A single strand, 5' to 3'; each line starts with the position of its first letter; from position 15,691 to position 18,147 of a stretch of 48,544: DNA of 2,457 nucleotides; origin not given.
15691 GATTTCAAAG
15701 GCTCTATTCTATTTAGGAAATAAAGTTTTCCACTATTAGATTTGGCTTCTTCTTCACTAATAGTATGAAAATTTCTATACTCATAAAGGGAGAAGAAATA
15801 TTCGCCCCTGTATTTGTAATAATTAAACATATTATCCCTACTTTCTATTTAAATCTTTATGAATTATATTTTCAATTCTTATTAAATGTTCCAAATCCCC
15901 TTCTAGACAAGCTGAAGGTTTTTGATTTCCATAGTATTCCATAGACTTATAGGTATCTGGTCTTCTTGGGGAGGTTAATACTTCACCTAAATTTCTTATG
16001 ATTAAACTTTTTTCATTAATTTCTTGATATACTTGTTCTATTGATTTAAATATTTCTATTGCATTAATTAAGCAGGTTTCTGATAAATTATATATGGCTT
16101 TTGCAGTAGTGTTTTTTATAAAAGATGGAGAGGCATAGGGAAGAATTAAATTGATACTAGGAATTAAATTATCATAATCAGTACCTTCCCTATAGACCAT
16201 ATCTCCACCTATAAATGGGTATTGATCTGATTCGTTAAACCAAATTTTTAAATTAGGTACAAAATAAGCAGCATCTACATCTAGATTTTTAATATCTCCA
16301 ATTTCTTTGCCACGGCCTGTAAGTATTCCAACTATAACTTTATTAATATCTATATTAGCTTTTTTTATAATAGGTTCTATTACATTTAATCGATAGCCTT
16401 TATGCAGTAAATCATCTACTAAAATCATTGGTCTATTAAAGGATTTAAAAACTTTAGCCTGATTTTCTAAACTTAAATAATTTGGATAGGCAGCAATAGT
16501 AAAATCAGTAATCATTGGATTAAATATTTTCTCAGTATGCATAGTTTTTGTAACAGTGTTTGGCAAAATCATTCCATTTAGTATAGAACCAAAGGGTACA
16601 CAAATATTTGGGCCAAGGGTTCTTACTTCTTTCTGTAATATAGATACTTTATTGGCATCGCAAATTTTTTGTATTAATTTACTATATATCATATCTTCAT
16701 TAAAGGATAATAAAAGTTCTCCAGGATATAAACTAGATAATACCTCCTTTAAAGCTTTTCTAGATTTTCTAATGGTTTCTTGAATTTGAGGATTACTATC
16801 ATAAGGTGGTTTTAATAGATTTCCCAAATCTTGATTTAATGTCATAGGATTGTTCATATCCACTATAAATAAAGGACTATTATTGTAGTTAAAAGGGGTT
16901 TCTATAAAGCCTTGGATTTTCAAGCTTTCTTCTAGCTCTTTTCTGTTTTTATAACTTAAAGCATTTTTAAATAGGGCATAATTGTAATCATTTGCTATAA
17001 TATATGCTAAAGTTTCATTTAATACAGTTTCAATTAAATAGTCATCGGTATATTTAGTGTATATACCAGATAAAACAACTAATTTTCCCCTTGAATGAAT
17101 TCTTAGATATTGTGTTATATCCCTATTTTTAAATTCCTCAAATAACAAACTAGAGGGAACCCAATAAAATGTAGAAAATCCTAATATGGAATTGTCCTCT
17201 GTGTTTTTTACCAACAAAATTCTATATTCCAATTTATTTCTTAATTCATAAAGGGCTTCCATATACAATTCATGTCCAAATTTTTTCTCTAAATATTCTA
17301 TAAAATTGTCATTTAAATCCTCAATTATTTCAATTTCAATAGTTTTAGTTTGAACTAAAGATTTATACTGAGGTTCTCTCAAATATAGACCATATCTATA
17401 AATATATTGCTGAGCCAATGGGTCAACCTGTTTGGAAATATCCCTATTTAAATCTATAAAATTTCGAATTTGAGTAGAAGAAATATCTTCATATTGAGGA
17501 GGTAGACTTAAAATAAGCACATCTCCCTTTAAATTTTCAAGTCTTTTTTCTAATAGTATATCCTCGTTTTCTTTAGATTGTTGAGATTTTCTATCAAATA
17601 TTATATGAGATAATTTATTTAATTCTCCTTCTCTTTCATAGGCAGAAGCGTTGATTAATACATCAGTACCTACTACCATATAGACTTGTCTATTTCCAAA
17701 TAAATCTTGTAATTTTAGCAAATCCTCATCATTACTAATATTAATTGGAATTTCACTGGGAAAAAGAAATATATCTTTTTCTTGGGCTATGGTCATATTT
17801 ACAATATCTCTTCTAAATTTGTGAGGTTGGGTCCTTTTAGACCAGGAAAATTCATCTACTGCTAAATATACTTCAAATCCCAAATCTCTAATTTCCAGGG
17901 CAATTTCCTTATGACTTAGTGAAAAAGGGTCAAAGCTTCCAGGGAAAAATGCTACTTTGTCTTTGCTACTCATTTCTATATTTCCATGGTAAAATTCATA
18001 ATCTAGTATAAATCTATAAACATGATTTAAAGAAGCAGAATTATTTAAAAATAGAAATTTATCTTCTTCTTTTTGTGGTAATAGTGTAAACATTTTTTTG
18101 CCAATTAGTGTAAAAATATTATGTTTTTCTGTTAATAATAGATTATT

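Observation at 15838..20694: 1618-aa single polypeptide combining HD, HEAT-like, NadD/PPAT-like adenylyltransferase, GNAT-like and type-I PRT modules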

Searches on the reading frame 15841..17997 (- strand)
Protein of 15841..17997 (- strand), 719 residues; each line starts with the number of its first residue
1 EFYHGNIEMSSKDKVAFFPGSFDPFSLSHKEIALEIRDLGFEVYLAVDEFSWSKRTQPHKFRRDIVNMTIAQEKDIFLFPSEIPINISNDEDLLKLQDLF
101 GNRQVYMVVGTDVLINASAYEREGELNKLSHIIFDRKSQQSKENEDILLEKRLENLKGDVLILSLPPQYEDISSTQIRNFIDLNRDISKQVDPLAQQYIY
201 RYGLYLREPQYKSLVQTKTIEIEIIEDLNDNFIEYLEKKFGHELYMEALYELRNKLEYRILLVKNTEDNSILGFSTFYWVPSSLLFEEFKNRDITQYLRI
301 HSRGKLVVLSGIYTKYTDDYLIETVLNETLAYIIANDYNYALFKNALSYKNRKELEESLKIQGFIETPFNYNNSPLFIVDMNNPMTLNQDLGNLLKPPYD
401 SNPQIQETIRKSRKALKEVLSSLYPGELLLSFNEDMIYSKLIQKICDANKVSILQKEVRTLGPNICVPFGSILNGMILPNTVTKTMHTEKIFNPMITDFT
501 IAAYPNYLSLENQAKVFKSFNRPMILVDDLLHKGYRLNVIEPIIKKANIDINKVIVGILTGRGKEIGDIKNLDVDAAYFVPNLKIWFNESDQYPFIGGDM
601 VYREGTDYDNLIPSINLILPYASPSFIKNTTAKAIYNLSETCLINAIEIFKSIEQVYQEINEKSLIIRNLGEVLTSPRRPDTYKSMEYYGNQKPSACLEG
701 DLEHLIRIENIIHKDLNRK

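Call 21: search_solved_structures(query=A1, max_evalue=1)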
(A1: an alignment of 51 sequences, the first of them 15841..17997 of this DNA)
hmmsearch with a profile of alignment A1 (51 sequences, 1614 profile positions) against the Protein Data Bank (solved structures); distinct sequences matched with E-value up to 1: 23.
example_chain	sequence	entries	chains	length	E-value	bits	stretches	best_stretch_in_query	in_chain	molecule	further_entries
8aih_A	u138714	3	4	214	0.0018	19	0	909-1016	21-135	Probable nicotinate-nucleotide adenylyltransferase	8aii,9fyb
3h05_A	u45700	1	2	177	0.0065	17.1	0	913-1026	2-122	uncharacterized protein VPA0413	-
6kg3_A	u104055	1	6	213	0.01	16.4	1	916-1106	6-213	Probable nicotinate-nucleotide adenylyltransferase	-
6kh2_A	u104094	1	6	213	0.016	15.8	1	916-1106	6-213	Probable nicotinate-nucleotide adenylyltransferase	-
3f3m_A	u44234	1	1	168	0.02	15.5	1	913-973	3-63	Phosphopantetheine adenylyltransferase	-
4nah_A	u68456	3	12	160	0.02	15.5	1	913-973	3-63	Phosphopantetheine adenylyltransferase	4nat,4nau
1gzu_A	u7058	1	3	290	0.021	15.4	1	1070-1110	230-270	NICOTINAMIDE MONONUCLEOTIDE ADENYLYL TRANSFERASE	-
1kku_A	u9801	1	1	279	0.022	15.3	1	1070-1110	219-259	NICOTINAMIDE MONONUCLEOTIDE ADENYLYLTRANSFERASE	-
1kqn_A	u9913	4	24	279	0.023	15.3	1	1070-1110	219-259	NICOTINAMIDE MONONUCLEOTIDE ADENYLYL TRANSFERASE | Nicotinamide/nicotinic acid mononucleotide adenylyltransferase 1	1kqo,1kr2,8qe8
2h29_A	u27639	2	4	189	0.029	15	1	913-1106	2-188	Probable nicotinate-nucleotide adenylyltransferase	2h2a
1nup_A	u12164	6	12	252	0.061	13.9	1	1046-1113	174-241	FKSG76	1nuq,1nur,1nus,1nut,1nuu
4s1o_A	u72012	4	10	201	0.098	13.2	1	918-1105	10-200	Probable nicotinate-nucleotide adenylyltransferase | Nicotinate-nucleotide adenylyltransferase | nicotinate mononucleotide adenylyltransferase NadD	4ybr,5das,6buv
4f3r_A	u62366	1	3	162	0.25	11.9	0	912-933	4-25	Phosphopantetheine adenylyltransferase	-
1k4k_A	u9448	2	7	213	0.29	11.7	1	916-1106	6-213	Nicotinic acid mononucleotide adenylyltransferase | NaMN adenylyltransferase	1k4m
5ts2_A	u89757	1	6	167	0.31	11.6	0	1061-1095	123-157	Phosphopantetheine adenylyltransferase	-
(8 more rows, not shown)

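Call 24: predict_structure(alignment_id=A1)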
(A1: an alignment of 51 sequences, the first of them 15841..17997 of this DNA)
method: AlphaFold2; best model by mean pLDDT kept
length: 719 residues; sequences in the alignment: 51
mean_pLDDT: 81.6   pTM: 0.83
mean pLDDT of the five models: 81.6, 79.4, 78.9, 77.1, 73.5
residues with pLDDT >= 90: 282; 70-90: 291; 50-70: 110; < 50: 36
segments of 3 or more residues with pLDDT < 50: 1-10, 139-141, 607-618, 620-622, 683-685, 716-719
pLDDT, mean of each block of 10 residues (from residue 1): 31 79 61 83 82 69 80 85 87 92 88 77 87 69 69 86 69 57 57 73 63 66 90 91 90 93 90 95 92 93 92 89 94 95 89 91 95 91 93 81 93 94 94 86 90 70 88 75 84 71 85 91 93 88 95 96 95 96 90 75 53 46 68 86 93 93 84 72 55 86 81 55
secondary structure, 60 per line:
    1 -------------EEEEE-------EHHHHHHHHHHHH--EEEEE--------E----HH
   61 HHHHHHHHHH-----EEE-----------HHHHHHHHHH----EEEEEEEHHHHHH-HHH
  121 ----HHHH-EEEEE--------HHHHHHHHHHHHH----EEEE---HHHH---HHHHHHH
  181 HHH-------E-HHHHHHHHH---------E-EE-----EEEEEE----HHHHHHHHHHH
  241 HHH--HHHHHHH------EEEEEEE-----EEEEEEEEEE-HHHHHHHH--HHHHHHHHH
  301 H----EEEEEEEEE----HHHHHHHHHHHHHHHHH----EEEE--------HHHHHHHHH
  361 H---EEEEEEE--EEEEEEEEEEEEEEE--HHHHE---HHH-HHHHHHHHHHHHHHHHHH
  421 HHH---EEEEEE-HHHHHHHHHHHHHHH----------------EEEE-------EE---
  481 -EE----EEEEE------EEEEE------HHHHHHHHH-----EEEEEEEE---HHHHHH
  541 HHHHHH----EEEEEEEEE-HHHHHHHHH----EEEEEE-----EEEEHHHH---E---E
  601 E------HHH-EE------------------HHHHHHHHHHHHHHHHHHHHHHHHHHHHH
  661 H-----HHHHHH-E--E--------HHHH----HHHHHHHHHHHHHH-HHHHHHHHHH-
elements in order (helices of 4 or more, strands of 3 or more residues): E14-18 H27-38 E41-45 H59-70 E76-78 H90-99 E104-110 H111-116 H125-128 E130-134 H143-155 E160-163 H167-170 H174-183 H193-201 E220-225 H230-243 H246-252 E259-265 E271-280 H282-289 H292-301 E306-314 H319-335 E340-343 H352-361 E365-371 E374-388 H391-394 H403-423 E427-432 H434-448 E465-468 E488-492 E499-503 H510-518 E524-531 H535-546 E551-559 H561-569 E574-579 E585-588 H589-592 H632-661 H667-672 H686-689 H694-707 H709-718

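Call 27: fold_search(model_id=the predicted structure, library=pdb)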
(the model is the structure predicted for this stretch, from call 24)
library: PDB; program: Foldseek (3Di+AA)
matches with E <= 10: 1534; with E <= 0.001: 128
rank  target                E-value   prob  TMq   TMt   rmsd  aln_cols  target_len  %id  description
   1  4rpi_D                1.4e-07  1.00  0.23  0.78   3.0       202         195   21  Crystal Structure of Nicotinate Mononucleotide Adenylyltransferase from Mycobacterium tuberculosis (released 2015-01-28)
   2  3mla_B                1.5e-07  1.00  0.21  0.73   4.4       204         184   16  BaNadD in complex with inhibitor 1_02 (released 2010-07-28)
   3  4ybr_B                1.6e-07  1.00  0.23  0.78   3.1       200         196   22  Structure of Mycobacterium tuberculosis NadD in complex with NADP, P21212 (released 2016-02-03)
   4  6buv_B                1.9e-07  1.00  0.23  0.78   3.3       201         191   20  Structure of Mycobacterium tuberculosis NadD in complex with inhibitor [(1~{R},2~{R},5~{S})-5-methyl-2-propan-2-yl-cyc (released 2018-12-12)
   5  4ymi_B                2.2e-07  1.00  0.23  0.74   3.8       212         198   19  Crystal structure of probable nicotinate-nucleotide adenylyltransferase from Mycobacterium abcessus in complex with NA (released 2016-03-09)
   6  5das_A                3.0e-07  1.00  0.23  0.76   3.3       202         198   22  Structure of Mycobacterium tuberculosis NadD in complex with NADP, P21212, form 2 (released 2016-08-24)
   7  4rpi_A                3.6e-07  1.00  0.23  0.77   3.3       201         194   20  Crystal Structure of Nicotinate Mononucleotide Adenylyltransferase from Mycobacterium tuberculosis (released 2015-01-28)
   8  5db4_B                4.2e-07  1.00  0.21  0.76   4.2       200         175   18  Mycobacterium abscessus NadD in complex with Mg-ATP, space group I41 (released 2016-08-24)
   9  4rpi_B                4.7e-07  1.00  0.23  0.79   3.1       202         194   21  Crystal Structure of Nicotinate Mononucleotide Adenylyltransferase from Mycobacterium tuberculosis (released 2015-01-28)
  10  3dv2_B                4.7e-07  1.00  0.21  0.71   4.4       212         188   15  Crystal Structure of nicotinic acid mononucleotide adenylyltransferase from Bacillus anthracis (released 2008-11-04)
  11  1kam_C                5.6e-07  1.00  0.20  0.73   4.4       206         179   19  Structure of Bacillus subtilis Nicotinic Acid Mononucleotide Adenylyl Transferase (released 2002-07-12)
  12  3mlb_B                5.9e-07  1.00  0.20  0.71   4.6       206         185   17  BaNadD in complex with inhibitor 1_02_1 (released 2010-07-28)
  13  2qtm_A                6.9e-07  1.00  0.20  0.68   5.0       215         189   18  Crystal Structure of Nicotinate Mononucleotide Adenylyltransferase (released 2008-07-15)
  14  8aih                  7.3e-07  1.00  0.20  0.71   4.7       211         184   19  Crystal Structure of Enterococcus faecium Nicotinate Nucleotide Adenylyltransferase at 1.9 Angstroms Resolution (released 2023-08-16)
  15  4rpi_C                7.7e-07  1.00  0.23  0.76   3.6       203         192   21  Crystal Structure of Nicotinate Mononucleotide Adenylyltransferase from Mycobacterium tuberculosis (released 2015-01-28)
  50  4lua                  6.5e-05  1.00  0.16  0.63   4.4       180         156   11  Crystal structure of N-acetyltransferase from Staphylococcus aureus Mu50 (released 2014-06-18)
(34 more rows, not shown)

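Call 38: find_related_loci(query=A1, collection=genome_contigs, flank=10000)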
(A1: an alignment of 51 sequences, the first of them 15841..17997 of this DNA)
Query A1 (719 aa) in genome_contigs; peptide patterns used: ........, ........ (x = any residue, [..] = any of these).
599 stretches matched a pattern (row limit reached: there are more); 499 encode a relative of the query (tblastn E <= 1e-3); the best 80 are kept; 80 distinct loci.
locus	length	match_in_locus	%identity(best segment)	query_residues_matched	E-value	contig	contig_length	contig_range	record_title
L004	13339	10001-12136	68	1-713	0e+0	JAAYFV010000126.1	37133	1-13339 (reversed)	MAG: Tissierellia bacterium isolate AS09scLD_121 210363_AS09, whole genome shotgun sequence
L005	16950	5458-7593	62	1-712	0e+0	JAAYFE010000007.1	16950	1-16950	MAG: Tissierellia bacterium isolate AS07pgkLD_48 7641_AS07, whole genome shotgun sequence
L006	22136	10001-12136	61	1-712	0e+0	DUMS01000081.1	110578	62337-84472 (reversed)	MAG TPA_asm: Tissierellia bacterium isolate AS04akNAM_87 61887_AS04, whole genome shotgun sequence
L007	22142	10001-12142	61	1-714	0e+0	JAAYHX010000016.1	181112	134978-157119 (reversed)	MAG: Tissierellia bacterium isolate AS09scLD_413 158432_AS09, whole genome shotgun sequence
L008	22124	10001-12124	61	1-710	0e+0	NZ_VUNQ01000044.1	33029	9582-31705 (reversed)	Tissierella pigra strain WCA3-693-APC-4 seq44, whole genome shotgun sequence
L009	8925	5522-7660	61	1-714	0e+0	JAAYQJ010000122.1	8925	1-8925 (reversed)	MAG: Tissierellia bacterium isolate AS22ysBPME_43 87920_AS22, whole genome shotgun sequence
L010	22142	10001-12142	61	1-714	0e+0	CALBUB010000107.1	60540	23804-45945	MAG TPA_asm: uncultured Firmicutes bacterium isolate SRR6713629_bin.84_CONCOCT_v1.1_MAG genome assembly, contig: ERZ7949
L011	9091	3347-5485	60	1-714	0e+0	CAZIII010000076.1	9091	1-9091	MAG TPA_asm: uncultured Tissierellaceae bacterium isolate SRP294416_co2_334 genome assembly, contig: NODE_11877_length_9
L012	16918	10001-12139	61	1-714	0e+0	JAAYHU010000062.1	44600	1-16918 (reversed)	MAG: Tissierellia bacterium isolate AS09scLD_401 72862_AS09, whole genome shotgun sequence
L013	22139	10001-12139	59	1-714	0e+0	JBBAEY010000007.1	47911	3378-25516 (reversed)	MAG: Tissierellaceae bacterium isolate SO_2017_LW2_26 scaffold_1671_c1_LW138R_2017, whole genome shotgun sequence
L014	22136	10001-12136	57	1-713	0e+0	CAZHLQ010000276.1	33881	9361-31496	MAG TPA_asm: uncultured Gudongella sp. isolate binchicken_co229_69 genome assembly, contig: k141_480285, whole genome sh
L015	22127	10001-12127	55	1-710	0e+0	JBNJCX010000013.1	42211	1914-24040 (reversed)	MAG: Bacillota bacterium isolate Y23_7dBSe1.bin.15 NODE_390_length_42211_cov_16.837054, whole genome shotgun sequence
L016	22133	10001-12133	55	1-712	0e+0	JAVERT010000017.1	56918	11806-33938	MAG: Gudongella sp. isolate BF1_27 scaffold_812_c1_biofilm_2017, whole genome shotgun sequence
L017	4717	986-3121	55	1-713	0e+0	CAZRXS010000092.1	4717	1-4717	MAG TPA_asm: uncultured Gudongella sp. isolate binchicken_co59_173 genome assembly, contig: NODE_45221_length_4717_cov_2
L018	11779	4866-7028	52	2-714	0e+0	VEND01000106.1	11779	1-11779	MAG: Bacillota bacterium isolate MES16 c_000000000827, whole genome shotgun sequence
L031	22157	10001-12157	51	2-712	0e+0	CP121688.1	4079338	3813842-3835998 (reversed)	Clostridiaceae bacterium 35-E11 chromosome, complete genome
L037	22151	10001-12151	50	2-712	0e+0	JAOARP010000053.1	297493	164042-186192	MAG: Marinisporobacter sp. isolate McD1.33 contig_178542, whole genome shotgun sequence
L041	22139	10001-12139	46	5-712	0e+0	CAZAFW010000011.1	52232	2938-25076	MAG TPA_asm: uncultured Peptostreptococcaceae bacterium isolate binchicken_co218_120 genome assembly, contig: NODE_332_l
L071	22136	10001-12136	46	2-712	0e+0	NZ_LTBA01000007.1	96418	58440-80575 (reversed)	Clostridium tepidiprofundi DSM 19306 CLTE_contig000007, whole genome shotgun sequence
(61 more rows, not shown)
